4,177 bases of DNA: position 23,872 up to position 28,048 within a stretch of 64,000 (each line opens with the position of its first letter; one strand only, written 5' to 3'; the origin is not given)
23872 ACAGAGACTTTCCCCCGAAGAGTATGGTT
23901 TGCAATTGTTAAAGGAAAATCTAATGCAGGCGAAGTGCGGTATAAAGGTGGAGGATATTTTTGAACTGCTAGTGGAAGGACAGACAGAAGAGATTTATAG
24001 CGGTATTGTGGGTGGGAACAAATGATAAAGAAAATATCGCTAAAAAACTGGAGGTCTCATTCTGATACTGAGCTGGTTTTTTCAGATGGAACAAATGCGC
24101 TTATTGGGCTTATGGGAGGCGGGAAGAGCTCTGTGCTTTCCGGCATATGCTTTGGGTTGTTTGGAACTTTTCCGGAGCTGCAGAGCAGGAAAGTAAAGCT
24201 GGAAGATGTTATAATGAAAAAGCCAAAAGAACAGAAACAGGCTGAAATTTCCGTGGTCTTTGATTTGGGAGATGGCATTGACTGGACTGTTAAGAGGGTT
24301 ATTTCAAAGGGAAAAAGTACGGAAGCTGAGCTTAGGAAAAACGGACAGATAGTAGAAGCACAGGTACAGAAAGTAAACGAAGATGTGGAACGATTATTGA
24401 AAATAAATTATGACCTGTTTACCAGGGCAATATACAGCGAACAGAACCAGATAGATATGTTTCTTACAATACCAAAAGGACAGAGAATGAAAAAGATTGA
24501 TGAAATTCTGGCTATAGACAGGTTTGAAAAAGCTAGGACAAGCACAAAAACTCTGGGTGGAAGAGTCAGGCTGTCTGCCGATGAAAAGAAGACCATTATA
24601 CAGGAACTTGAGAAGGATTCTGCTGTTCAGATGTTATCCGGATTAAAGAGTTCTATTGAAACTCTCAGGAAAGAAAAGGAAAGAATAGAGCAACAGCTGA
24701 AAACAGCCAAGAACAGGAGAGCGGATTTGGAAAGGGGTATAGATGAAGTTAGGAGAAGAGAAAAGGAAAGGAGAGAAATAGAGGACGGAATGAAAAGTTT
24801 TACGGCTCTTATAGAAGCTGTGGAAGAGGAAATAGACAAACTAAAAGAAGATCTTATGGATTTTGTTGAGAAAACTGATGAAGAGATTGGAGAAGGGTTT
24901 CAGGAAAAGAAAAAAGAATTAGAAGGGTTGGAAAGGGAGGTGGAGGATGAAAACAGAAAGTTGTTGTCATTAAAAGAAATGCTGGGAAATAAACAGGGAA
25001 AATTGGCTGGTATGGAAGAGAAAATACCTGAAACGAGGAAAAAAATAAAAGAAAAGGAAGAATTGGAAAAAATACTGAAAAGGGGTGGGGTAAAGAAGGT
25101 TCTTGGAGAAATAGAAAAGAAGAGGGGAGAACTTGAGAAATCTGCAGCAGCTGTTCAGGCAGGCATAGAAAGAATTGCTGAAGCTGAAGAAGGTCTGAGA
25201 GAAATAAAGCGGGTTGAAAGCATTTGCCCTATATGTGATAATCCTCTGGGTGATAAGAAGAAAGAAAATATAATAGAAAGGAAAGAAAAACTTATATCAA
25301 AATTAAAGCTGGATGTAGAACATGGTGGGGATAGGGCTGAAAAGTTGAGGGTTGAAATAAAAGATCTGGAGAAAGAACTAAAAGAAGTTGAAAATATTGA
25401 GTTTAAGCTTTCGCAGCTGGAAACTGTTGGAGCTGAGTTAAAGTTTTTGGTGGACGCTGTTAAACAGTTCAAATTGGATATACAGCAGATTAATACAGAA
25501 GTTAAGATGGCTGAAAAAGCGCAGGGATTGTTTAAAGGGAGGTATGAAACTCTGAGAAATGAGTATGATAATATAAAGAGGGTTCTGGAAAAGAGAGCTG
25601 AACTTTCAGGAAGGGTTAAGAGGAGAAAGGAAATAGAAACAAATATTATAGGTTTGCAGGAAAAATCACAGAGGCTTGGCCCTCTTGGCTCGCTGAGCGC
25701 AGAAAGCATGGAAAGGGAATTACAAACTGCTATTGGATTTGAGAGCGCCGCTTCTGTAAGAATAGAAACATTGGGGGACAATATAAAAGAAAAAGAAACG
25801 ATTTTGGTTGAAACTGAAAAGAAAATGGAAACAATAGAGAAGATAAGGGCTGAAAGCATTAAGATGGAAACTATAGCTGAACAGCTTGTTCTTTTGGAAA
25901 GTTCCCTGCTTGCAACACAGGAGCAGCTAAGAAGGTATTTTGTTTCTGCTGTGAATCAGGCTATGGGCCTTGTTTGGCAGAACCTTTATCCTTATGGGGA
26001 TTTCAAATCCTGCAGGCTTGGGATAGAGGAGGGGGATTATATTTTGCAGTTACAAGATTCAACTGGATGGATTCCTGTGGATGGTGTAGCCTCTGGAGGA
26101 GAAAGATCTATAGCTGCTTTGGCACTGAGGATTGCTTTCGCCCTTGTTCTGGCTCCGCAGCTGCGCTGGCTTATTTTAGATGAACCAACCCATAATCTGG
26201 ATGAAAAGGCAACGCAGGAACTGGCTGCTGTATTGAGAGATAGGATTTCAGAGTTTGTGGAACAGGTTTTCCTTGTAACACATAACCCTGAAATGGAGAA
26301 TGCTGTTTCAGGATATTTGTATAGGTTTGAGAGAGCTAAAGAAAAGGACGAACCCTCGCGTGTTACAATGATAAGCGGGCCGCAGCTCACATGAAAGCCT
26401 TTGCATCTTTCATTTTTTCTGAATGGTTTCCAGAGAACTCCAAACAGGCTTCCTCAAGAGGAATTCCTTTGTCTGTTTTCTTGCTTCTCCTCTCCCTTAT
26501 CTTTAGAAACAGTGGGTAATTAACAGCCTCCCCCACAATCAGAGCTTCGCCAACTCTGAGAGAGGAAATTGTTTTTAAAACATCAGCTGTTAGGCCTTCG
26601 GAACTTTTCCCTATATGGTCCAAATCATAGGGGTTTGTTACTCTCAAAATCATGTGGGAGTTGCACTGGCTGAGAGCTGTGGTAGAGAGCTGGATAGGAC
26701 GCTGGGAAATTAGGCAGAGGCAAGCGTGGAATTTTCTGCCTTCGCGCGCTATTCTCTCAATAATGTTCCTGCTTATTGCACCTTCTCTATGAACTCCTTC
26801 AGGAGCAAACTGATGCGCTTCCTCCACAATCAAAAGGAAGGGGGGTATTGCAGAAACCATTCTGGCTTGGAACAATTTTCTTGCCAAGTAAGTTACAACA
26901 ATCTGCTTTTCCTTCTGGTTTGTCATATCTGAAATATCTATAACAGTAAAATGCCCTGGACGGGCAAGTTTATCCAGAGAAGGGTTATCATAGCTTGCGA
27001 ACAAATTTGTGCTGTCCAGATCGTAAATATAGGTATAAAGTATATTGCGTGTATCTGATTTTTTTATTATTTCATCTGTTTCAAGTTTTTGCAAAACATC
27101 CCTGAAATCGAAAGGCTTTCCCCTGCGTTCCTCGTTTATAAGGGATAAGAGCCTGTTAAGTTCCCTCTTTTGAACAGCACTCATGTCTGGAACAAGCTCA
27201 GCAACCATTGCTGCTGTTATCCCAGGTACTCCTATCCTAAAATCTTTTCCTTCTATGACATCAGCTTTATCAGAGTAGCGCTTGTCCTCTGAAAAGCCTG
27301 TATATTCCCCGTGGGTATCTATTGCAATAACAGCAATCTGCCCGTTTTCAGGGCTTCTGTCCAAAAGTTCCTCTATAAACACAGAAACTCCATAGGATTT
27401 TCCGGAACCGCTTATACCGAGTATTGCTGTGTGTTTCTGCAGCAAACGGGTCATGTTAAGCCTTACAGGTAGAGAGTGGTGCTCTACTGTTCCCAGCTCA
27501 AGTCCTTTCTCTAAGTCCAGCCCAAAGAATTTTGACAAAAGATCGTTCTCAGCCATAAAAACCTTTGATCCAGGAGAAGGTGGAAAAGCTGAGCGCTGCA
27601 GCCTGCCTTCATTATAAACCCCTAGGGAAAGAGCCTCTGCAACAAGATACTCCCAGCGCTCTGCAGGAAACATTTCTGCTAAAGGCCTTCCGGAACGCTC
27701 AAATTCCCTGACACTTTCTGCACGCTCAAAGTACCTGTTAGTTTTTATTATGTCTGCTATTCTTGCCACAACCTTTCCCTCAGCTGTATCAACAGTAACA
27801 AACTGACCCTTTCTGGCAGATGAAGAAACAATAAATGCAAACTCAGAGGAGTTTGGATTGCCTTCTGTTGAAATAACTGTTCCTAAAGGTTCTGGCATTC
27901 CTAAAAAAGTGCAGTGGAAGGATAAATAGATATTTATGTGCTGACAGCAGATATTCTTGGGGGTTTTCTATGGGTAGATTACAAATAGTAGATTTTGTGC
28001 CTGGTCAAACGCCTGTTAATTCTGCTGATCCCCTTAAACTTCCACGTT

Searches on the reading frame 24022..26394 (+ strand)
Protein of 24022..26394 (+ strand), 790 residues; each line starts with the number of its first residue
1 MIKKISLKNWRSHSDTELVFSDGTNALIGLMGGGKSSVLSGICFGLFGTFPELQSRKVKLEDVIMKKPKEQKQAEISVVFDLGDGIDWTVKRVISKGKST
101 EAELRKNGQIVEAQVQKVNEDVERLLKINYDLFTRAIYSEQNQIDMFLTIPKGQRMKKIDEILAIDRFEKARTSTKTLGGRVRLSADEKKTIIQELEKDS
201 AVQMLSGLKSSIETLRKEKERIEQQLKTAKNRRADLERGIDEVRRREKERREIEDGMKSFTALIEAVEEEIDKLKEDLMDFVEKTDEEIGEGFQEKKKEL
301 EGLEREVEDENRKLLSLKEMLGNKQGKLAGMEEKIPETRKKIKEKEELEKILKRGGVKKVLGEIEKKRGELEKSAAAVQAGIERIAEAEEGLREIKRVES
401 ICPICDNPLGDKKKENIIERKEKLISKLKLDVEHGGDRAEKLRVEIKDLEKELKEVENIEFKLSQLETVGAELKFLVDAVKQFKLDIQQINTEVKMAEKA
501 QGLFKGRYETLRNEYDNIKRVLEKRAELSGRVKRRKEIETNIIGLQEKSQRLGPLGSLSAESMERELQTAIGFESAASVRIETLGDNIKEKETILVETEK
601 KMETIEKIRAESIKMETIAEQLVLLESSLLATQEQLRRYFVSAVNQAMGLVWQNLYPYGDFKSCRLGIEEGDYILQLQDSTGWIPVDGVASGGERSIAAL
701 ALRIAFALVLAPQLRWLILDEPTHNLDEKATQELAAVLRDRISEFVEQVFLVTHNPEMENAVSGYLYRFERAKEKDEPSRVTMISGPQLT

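Call 23: search_protein_families(library=pfam, proteins=[window:24022-26394:+], max_evalue=0.001)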
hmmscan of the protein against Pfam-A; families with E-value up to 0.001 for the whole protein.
window:24022-26394:+ (790 aa): 5 families
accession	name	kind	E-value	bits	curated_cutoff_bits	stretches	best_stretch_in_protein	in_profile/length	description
PF02463.25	SMC_N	-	5.7e-23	81.9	40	1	1-762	1-205/220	RecF/RecN/SMC N terminal domain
PF13476.12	AAA_23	-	4.2e-17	63.9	27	1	4-276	1-198/201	AAA domain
PF13175.12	AAA_15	-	4.6e-09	36.8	32.1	1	1-326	1-262/374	AAA ATPase domain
PF13304.12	AAA_21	-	3e-06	28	27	1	639-757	220-301/304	AAA domain, putative AbiEii toxin, Type IV TA system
PF13558.12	SbcC_Walker_B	-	0.00019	22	27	1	684-739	27-89/90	SbcC/RAD50-like, Walker B motif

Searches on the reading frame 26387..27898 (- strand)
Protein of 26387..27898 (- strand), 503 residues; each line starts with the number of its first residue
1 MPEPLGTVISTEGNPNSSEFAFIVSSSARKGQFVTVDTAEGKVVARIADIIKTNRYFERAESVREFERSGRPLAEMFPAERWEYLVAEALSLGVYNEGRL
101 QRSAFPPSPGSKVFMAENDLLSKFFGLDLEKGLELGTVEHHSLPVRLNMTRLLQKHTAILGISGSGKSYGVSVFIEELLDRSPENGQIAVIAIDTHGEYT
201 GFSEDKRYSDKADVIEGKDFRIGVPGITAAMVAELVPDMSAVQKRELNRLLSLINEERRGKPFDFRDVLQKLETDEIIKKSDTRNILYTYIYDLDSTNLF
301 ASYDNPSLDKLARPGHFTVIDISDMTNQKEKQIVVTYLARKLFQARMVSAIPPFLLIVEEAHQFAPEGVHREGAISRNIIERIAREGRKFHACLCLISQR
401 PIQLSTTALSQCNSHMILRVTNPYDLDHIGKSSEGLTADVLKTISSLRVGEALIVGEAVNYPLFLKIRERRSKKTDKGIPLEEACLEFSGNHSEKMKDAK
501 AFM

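Call 67: search_protein_families(library=pfam, proteins=[window:26387-27898:-], max_evalue=0.001)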
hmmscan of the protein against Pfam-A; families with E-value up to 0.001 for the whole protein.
window:26387-27898:- (503 aa): 1 family
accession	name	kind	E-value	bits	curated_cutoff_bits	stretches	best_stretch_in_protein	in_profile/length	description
PF01935.23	DUF87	-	5.6e-27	95.7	23.2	1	134-341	2-219/220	Helicase HerA, central domain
